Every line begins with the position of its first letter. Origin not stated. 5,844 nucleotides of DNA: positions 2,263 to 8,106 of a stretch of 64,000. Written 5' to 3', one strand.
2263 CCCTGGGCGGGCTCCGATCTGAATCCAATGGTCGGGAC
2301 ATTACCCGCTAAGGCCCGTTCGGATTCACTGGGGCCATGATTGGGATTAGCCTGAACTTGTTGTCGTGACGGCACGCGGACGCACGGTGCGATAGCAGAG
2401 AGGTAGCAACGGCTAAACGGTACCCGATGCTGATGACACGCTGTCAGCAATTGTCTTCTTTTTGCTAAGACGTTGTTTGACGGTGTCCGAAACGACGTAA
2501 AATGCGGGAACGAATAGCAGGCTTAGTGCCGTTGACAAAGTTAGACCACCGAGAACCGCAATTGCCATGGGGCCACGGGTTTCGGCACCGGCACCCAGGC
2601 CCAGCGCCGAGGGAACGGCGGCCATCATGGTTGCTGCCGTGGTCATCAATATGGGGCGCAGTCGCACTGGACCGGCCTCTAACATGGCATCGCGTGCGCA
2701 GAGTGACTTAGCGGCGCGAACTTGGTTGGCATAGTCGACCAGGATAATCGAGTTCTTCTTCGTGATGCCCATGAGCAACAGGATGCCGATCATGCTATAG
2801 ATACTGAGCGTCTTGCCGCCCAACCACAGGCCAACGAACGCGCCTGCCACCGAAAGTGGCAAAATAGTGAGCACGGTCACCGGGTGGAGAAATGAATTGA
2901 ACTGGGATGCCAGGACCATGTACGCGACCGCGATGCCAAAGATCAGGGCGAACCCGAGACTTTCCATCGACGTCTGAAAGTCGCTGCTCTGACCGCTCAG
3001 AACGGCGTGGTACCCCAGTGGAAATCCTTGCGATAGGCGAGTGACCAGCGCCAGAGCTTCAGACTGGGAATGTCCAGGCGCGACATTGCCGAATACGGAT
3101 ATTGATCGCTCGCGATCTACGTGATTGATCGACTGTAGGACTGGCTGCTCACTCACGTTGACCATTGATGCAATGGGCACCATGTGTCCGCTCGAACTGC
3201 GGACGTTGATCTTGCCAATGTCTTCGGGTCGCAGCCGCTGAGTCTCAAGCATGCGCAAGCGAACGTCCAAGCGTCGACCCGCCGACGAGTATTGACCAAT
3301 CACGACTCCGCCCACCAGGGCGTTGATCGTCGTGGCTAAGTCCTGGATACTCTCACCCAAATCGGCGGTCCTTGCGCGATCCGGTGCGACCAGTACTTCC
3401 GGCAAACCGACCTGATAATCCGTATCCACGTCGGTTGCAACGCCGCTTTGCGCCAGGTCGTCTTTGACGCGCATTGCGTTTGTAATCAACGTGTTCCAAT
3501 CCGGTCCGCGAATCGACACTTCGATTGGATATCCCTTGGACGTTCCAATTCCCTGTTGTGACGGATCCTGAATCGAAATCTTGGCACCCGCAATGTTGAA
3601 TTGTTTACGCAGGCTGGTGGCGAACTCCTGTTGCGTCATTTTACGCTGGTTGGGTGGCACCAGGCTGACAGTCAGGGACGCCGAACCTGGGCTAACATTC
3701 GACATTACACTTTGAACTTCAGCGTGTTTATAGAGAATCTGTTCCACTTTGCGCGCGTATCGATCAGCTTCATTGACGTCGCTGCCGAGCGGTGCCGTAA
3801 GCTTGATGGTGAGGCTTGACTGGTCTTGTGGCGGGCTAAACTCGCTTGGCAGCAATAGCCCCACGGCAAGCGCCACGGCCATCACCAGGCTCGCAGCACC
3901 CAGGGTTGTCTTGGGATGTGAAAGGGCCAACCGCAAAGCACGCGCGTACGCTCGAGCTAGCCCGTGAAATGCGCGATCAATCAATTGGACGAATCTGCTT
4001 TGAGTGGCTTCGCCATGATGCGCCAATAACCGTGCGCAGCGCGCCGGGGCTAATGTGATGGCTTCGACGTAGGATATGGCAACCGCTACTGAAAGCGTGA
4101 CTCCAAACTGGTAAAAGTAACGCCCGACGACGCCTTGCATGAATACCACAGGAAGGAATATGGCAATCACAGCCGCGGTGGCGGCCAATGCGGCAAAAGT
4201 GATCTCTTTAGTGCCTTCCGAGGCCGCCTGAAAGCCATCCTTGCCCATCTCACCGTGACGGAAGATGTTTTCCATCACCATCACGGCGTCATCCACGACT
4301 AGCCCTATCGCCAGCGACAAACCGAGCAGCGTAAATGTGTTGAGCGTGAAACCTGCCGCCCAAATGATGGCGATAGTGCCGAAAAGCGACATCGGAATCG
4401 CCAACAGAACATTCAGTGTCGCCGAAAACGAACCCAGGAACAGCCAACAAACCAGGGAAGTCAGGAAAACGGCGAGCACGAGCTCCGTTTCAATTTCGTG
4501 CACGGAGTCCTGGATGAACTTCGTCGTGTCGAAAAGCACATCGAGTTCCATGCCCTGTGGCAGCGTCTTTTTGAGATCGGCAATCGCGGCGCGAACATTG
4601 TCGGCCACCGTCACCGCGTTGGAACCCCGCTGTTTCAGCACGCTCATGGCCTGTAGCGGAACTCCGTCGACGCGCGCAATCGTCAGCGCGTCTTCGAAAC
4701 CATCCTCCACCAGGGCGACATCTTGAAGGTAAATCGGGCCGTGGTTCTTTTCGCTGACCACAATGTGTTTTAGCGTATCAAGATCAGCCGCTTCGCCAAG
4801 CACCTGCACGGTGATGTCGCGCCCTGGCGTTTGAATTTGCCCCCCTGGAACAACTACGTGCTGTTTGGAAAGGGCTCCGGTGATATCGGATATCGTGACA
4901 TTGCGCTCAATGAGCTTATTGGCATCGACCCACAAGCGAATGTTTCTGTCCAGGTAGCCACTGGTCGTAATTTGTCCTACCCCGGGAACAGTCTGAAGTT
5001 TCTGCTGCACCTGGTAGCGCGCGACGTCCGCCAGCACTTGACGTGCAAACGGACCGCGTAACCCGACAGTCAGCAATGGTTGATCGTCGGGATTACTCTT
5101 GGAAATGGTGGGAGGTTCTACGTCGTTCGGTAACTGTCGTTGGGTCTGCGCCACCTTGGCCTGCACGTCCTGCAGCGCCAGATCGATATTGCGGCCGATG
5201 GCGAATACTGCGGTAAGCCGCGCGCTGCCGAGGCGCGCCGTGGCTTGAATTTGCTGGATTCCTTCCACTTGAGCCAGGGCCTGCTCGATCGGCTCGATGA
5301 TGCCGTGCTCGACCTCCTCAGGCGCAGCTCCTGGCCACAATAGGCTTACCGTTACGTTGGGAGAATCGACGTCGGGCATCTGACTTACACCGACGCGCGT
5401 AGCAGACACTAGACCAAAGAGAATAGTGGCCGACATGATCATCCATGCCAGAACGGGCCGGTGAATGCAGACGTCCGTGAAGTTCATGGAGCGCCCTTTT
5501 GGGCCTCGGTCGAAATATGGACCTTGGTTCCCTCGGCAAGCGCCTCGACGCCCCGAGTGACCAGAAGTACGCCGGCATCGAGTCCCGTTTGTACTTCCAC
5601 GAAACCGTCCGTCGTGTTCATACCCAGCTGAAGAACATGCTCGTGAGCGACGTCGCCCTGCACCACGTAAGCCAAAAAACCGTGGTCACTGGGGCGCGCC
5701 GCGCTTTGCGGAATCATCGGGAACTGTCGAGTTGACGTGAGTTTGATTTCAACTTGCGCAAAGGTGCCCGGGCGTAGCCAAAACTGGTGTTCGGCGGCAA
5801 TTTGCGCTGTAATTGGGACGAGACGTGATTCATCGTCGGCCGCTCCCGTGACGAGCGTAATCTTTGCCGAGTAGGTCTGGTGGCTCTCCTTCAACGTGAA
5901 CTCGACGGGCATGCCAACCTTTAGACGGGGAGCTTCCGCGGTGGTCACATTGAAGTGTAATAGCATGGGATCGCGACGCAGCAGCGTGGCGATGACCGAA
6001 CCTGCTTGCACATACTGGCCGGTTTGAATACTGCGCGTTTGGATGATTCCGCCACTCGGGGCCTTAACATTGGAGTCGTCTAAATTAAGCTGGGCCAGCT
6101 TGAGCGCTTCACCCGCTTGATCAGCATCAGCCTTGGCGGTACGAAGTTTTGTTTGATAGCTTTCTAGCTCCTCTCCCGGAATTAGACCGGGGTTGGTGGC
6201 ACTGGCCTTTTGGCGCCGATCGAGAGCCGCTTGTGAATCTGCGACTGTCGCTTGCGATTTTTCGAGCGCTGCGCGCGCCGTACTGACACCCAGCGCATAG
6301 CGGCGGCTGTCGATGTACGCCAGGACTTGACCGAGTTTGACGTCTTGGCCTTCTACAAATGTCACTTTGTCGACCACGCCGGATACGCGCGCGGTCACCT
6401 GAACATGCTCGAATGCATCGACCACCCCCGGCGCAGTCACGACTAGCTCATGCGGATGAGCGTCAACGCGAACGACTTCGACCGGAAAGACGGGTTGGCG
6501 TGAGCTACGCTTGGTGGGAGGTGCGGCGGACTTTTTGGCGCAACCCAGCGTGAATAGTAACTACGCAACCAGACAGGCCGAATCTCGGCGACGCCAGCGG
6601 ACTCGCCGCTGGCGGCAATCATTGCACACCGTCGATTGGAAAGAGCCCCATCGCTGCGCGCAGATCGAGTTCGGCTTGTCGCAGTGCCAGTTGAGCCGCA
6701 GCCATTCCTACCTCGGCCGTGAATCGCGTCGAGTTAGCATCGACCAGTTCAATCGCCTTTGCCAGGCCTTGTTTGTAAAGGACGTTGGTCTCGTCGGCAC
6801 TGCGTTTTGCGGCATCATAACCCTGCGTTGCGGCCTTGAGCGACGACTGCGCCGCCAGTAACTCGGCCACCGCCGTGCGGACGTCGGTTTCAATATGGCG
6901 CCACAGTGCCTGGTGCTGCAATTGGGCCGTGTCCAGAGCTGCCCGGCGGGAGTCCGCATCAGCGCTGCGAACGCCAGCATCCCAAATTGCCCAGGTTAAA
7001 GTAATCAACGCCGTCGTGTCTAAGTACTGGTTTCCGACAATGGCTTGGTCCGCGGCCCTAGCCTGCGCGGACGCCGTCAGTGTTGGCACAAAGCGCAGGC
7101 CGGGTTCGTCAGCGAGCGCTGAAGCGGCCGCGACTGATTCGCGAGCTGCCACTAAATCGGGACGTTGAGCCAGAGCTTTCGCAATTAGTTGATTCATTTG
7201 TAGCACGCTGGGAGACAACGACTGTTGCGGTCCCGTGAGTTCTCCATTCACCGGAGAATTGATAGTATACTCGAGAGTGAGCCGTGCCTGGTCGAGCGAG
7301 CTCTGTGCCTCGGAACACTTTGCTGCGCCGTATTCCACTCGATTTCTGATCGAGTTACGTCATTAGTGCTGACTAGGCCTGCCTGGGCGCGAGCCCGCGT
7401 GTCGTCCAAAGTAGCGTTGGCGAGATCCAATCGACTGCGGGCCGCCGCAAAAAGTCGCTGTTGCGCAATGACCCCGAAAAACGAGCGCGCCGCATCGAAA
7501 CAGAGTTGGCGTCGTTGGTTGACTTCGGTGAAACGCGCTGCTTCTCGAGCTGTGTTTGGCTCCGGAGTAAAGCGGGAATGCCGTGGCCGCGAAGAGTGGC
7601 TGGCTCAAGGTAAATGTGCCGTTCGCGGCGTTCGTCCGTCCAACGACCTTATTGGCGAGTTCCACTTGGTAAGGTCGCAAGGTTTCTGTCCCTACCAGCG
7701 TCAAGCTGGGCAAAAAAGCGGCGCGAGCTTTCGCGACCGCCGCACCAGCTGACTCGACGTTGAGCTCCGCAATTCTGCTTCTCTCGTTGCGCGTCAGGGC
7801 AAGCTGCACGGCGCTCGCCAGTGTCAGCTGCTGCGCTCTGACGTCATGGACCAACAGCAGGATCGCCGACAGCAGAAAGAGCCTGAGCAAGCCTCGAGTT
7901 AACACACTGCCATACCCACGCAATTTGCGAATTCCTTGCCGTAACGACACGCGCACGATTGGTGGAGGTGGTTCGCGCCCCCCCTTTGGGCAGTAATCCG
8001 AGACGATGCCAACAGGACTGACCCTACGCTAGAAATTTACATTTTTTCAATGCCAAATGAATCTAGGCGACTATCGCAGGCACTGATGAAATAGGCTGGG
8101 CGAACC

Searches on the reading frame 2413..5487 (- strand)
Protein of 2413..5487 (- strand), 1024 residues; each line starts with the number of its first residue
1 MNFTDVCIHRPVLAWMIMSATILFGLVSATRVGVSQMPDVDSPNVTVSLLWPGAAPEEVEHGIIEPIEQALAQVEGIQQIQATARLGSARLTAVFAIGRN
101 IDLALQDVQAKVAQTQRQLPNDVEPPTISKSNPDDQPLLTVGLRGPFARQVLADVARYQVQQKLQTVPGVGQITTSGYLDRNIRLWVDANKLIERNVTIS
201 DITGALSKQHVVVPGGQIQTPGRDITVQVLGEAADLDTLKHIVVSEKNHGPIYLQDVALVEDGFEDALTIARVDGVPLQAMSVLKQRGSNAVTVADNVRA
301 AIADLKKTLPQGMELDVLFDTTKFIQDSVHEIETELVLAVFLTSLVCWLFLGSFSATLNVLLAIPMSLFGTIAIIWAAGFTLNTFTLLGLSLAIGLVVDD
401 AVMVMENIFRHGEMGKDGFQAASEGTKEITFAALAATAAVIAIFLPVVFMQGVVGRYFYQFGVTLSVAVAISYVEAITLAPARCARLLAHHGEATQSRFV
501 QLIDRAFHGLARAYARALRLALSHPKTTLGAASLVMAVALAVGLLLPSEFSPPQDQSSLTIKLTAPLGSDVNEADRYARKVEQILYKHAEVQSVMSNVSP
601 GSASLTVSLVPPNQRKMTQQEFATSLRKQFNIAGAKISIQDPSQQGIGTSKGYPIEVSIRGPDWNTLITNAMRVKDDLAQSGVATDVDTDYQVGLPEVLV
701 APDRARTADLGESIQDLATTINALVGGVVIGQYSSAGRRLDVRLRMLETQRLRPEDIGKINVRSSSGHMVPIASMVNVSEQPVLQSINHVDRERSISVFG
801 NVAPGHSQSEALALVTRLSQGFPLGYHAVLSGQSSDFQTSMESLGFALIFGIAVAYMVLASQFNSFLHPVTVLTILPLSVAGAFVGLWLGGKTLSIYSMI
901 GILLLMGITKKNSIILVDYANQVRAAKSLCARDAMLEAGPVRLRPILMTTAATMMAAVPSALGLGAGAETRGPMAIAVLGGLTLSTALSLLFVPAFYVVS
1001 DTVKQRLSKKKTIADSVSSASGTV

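Call 71: search_protein_families(library=pfam, proteins=[window:2413-5487:-], max_evalue=0.00001)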
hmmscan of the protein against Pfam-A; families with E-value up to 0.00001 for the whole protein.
window:2413-5487:- (1024 aa): 1 family
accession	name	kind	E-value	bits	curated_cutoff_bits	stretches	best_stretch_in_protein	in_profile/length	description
PF00873.25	ACR_tran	-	8.2e-261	868.4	28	1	5-999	3-1019/1021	AcrB/AcrD/AcrF family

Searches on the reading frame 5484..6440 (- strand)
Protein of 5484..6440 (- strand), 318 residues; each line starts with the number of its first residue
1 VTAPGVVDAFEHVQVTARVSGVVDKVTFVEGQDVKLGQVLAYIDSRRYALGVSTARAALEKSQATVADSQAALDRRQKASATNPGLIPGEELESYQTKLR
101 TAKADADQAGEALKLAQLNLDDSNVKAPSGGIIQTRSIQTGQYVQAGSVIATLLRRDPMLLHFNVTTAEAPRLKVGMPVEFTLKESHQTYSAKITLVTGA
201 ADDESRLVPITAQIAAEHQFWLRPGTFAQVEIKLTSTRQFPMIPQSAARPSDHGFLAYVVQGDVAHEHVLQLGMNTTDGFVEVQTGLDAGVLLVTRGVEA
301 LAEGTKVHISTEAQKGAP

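Call 71: search_protein_families(library=pfam, proteins=[window:5484-6440:-], max_evalue=0.00001)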
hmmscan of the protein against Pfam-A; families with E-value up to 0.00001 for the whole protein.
window:5484-6440:- (318 aa): 4 families
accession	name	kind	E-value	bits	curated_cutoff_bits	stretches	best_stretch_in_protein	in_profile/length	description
PF13437.12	HlyD_3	-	5.9e-21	75.6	22.2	1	125-225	2-106/106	HlyD family secretion protein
PF16576.10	HlyD_D23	-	2.9e-20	72.9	30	1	8-228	15-214/214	Barrel-sandwich domain of CusB or HlyD membrane-fusion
PF13533.13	Biotin_lipoyl_2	-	8.4e-07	29.1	29.8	0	13-44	1-32/32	Biotin-lipoyl like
PF00364.28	Biotin_lipoyl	-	4.7e-06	26.8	22.1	0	13-43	43-73/73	Biotin-requiring enzyme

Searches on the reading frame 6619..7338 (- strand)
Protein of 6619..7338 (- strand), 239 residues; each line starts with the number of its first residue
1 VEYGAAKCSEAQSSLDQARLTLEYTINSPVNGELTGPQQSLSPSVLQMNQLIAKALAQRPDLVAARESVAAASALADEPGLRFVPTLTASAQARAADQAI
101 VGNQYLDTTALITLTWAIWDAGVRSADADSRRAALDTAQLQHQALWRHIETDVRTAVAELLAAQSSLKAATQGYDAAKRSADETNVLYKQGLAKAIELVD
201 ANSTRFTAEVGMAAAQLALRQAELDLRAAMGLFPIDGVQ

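Call 71: search_protein_families(library=pfam, proteins=[window:6619-7338:-], max_evalue=0.00001)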
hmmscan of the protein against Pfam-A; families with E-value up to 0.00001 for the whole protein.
window:6619-7338:- (239 aa): 1 family
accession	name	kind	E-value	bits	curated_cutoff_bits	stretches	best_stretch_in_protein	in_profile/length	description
PF02321.23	OEP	-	1.4e-23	84.2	22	1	49-231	2-187/187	Outer membrane efflux protein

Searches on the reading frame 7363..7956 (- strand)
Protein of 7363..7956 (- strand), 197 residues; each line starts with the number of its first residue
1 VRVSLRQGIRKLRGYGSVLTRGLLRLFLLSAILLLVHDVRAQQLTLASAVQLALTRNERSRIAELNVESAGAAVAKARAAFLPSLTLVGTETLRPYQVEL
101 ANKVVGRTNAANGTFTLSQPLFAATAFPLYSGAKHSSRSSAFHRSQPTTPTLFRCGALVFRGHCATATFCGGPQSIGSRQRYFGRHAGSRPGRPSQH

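Call 71: search_protein_families(library=pfam, proteins=[window:7363-7956:-], max_evalue=0.00001)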
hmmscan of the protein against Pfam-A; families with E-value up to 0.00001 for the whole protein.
window:7363-7956:- (197 aa): 1 family
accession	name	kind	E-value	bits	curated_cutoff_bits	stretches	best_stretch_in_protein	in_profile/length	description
PF02321.23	OEP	-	6.1e-07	29.9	22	1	47-139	2-93/187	Outer membrane efflux protein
